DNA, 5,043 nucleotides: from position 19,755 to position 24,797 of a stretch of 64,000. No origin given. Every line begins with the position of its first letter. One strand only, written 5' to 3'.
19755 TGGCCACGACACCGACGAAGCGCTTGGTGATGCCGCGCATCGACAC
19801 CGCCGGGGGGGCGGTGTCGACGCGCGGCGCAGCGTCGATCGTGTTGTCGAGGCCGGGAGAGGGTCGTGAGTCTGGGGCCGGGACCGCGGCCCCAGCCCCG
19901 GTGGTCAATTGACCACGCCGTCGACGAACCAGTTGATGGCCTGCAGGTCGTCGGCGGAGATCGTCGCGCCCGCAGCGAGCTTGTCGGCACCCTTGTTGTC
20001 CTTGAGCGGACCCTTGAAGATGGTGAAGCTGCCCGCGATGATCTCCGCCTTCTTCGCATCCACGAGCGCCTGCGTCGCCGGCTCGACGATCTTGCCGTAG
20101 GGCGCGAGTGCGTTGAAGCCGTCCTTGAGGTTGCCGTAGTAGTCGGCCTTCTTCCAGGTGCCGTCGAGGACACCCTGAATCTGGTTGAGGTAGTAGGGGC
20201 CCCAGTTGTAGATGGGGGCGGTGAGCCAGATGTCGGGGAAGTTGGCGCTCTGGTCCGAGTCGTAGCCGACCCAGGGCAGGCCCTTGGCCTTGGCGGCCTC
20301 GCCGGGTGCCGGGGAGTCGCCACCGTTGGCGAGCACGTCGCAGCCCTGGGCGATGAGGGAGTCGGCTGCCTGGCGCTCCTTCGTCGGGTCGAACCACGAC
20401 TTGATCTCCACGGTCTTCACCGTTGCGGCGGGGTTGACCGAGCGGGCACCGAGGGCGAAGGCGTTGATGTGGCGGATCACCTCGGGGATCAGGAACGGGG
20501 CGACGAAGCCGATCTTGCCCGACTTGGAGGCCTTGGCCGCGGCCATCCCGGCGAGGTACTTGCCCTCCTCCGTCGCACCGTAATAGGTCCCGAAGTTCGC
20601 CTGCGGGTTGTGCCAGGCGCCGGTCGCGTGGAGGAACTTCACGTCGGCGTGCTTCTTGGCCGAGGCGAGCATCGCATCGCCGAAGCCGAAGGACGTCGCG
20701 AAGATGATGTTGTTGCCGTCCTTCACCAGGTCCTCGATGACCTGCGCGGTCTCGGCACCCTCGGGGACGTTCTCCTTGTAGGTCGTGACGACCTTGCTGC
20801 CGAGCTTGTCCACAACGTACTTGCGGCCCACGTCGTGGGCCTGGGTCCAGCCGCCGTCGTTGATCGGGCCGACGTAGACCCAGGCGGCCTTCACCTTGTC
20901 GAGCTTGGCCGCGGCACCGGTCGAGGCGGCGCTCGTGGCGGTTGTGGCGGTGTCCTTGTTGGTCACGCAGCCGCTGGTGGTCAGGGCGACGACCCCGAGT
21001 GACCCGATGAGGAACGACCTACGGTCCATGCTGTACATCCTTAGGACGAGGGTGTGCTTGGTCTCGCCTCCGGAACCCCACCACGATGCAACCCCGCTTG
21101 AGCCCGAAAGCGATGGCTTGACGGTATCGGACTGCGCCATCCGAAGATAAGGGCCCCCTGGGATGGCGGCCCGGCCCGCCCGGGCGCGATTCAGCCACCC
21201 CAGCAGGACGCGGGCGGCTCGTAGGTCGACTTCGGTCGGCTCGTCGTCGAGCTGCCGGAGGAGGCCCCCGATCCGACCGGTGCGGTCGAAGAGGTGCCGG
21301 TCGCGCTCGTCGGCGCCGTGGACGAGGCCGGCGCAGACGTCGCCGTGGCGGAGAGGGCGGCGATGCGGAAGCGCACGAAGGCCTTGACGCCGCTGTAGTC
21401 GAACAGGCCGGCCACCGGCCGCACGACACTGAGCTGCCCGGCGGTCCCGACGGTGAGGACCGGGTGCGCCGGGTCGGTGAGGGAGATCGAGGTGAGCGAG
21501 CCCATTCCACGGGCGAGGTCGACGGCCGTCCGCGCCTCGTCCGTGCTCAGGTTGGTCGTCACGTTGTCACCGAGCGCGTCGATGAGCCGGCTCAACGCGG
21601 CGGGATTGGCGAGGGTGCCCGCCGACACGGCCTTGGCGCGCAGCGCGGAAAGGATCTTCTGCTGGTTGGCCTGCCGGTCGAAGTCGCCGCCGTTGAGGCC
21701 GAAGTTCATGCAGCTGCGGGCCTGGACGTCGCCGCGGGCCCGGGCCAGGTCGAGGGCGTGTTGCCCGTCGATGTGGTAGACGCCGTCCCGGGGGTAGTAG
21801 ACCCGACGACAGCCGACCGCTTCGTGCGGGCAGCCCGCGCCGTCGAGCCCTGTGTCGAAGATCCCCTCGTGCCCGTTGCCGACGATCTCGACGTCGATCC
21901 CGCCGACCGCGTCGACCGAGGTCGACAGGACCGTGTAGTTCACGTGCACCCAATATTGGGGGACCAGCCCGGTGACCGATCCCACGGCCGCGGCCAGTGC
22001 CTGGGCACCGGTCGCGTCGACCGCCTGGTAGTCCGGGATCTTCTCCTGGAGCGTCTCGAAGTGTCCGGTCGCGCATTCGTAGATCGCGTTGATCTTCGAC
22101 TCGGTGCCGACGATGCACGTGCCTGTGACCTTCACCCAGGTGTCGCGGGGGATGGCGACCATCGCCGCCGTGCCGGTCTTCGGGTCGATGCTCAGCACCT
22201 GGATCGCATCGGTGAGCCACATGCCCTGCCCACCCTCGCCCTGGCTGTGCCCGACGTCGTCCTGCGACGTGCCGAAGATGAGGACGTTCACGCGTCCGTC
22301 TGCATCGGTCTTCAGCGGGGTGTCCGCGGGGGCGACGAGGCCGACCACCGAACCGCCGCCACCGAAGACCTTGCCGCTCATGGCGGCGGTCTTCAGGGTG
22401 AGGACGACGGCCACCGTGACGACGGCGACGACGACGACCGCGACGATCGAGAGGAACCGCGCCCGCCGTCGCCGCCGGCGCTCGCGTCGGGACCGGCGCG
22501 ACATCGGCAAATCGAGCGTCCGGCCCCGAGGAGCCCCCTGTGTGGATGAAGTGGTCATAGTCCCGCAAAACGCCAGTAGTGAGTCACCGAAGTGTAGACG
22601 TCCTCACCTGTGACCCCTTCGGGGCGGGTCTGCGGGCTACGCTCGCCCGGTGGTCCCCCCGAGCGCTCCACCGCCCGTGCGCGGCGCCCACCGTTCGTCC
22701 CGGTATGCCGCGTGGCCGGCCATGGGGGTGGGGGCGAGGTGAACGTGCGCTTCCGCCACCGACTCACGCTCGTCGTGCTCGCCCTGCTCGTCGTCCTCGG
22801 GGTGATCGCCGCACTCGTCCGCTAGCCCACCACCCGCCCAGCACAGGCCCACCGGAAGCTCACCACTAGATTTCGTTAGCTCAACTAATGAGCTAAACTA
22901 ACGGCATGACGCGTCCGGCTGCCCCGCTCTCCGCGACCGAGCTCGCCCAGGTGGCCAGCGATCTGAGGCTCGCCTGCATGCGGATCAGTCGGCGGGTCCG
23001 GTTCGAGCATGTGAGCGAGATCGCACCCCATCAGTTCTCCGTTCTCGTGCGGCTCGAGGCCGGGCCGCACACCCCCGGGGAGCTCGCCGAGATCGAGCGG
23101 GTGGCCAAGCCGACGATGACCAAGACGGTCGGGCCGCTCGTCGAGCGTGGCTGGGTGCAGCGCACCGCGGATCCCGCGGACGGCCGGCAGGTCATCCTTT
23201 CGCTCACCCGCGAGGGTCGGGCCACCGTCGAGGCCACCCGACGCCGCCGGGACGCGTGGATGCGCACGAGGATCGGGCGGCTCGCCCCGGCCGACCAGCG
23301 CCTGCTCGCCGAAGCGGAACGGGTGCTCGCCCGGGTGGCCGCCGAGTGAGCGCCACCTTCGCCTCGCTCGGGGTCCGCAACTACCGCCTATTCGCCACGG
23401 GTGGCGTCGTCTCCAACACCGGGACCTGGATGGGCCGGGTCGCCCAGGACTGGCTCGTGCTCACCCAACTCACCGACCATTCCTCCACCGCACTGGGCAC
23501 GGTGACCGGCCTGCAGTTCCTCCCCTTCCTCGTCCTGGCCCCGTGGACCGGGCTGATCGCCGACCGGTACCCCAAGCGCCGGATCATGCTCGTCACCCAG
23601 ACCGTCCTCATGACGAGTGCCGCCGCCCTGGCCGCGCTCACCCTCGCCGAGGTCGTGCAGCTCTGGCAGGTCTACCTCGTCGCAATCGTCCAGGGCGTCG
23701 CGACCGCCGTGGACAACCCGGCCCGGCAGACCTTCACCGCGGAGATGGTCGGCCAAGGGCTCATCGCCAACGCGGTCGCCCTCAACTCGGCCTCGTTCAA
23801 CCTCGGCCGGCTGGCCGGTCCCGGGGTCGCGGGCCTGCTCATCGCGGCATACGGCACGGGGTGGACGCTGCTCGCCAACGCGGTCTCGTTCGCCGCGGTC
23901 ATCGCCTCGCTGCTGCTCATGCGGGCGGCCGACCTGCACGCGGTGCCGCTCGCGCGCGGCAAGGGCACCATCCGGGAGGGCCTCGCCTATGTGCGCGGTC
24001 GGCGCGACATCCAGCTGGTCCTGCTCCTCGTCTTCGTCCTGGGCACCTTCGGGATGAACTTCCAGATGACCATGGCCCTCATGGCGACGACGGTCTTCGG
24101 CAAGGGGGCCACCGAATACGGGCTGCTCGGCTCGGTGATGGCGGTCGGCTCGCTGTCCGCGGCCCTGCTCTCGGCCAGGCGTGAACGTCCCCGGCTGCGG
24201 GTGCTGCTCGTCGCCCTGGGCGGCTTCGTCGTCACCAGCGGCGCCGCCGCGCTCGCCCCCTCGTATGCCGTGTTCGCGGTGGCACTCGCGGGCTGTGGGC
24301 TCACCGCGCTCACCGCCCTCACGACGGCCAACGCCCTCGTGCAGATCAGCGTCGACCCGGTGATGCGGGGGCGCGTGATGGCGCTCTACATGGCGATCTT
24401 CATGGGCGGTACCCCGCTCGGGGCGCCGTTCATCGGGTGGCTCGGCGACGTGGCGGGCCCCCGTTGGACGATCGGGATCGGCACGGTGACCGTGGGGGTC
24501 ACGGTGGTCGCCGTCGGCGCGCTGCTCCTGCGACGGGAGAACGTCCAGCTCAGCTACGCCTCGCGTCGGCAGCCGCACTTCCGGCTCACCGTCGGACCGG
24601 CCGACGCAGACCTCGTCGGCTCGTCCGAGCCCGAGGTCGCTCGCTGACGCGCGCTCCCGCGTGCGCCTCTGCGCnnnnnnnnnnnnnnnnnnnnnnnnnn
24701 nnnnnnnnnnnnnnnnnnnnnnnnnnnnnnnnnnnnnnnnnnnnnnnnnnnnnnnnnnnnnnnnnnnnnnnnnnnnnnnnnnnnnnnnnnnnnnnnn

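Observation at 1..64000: Hyper-abundant asymmetric octamer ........: about 1 per kb, about 30-fold over expectation, in every reading frame and in intergenic DNA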

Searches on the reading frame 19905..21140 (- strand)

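Call 7: search_protein_families(library=pfam, proteins=[window:19905-21140:-])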
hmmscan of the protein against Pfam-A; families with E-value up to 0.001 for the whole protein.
window:19905-21140:- (411 aa): 2 families
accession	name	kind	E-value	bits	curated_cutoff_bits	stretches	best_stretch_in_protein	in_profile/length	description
PF02608.20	Bmp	-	1.3e-48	166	24.1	1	82-341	1-264/301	ABC transporter substrate-binding protein PnrA-like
PF13407.12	Peripla_BP_4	-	0.0004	20.4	35.1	0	247-300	36-92/258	Periplasmic binding protein domain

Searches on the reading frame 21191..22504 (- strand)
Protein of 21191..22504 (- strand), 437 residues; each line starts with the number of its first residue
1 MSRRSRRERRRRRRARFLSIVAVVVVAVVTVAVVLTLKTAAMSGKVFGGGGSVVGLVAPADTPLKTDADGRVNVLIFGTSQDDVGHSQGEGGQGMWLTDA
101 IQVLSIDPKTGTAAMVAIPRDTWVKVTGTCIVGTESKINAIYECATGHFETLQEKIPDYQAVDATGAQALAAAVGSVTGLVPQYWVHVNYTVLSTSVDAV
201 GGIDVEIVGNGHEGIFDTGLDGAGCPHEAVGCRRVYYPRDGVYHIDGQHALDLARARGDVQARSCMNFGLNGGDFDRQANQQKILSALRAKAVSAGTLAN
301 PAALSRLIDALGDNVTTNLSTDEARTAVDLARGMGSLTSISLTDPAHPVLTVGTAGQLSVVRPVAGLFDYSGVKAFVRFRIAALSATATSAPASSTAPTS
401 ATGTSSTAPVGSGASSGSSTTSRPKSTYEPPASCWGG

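Call 42: search_protein_families(library=pfam, proteins=[window:21191-22504:-], max_evalue=0.00001)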
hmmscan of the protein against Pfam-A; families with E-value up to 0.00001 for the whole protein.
window:21191-22504:- (437 aa): 1 family
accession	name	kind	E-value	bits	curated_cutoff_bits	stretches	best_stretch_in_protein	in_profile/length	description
PF03816.19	LytR_cpsA_psr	-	5.5e-22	79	24.6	1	98-292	2-148/150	LytR_cpsA_psr family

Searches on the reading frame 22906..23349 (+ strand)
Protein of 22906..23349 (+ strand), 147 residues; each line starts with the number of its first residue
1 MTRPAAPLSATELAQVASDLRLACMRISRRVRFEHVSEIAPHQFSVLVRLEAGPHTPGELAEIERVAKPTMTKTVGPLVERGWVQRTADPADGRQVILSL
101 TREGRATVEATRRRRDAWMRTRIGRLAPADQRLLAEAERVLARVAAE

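Call 42: search_protein_families(library=pfam, proteins=[window:22906-23349:+], max_evalue=0.00001)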
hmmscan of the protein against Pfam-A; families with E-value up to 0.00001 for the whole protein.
window:22906-23349:+ (147 aa): 4 families
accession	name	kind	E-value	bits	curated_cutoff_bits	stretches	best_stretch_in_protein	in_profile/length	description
PF01047.28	MarR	-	1.8e-12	47.4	24.6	1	41-96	3-59/59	MarR family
PF12802.13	MarR_2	-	3.2e-11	43.6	27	1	41-95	5-61/61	MarR family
PF25213.1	HVO_A0261_N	-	1e-07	32.1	35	1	41-114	11-77/86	HVO_A0261 N-terminal domain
PF12840.13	HTH_20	-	1.9e-06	28.2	27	0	41-82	4-46/51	Helix-turn-helix domain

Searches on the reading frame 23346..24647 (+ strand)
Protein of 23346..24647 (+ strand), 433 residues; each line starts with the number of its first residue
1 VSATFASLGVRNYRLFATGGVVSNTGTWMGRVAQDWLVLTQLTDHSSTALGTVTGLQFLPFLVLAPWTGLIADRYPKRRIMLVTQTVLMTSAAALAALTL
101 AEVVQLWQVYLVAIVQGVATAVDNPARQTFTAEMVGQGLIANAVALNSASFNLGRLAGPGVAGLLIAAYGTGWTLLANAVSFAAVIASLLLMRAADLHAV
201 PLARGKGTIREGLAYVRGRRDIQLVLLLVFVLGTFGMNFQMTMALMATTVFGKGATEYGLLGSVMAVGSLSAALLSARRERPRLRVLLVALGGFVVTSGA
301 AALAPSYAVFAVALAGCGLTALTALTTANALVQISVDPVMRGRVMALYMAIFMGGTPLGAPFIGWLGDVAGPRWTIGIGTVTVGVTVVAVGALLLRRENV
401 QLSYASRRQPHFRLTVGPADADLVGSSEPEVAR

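Call 42: search_protein_families(library=pfam, proteins=[window:23346-24647:+], max_evalue=0.00001)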
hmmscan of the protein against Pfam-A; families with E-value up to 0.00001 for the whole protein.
window:23346-24647:+ (433 aa): 2 families
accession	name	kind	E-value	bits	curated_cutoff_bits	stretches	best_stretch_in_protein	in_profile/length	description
PF05977.19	MFS_3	-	9.1e-51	173.3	27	1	3-400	2-400/524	Transmembrane secretion effector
PF07690.21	MFS_1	-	5.4e-40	137.8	33.4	2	19-348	4-335/347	Major Facilitator Superfamily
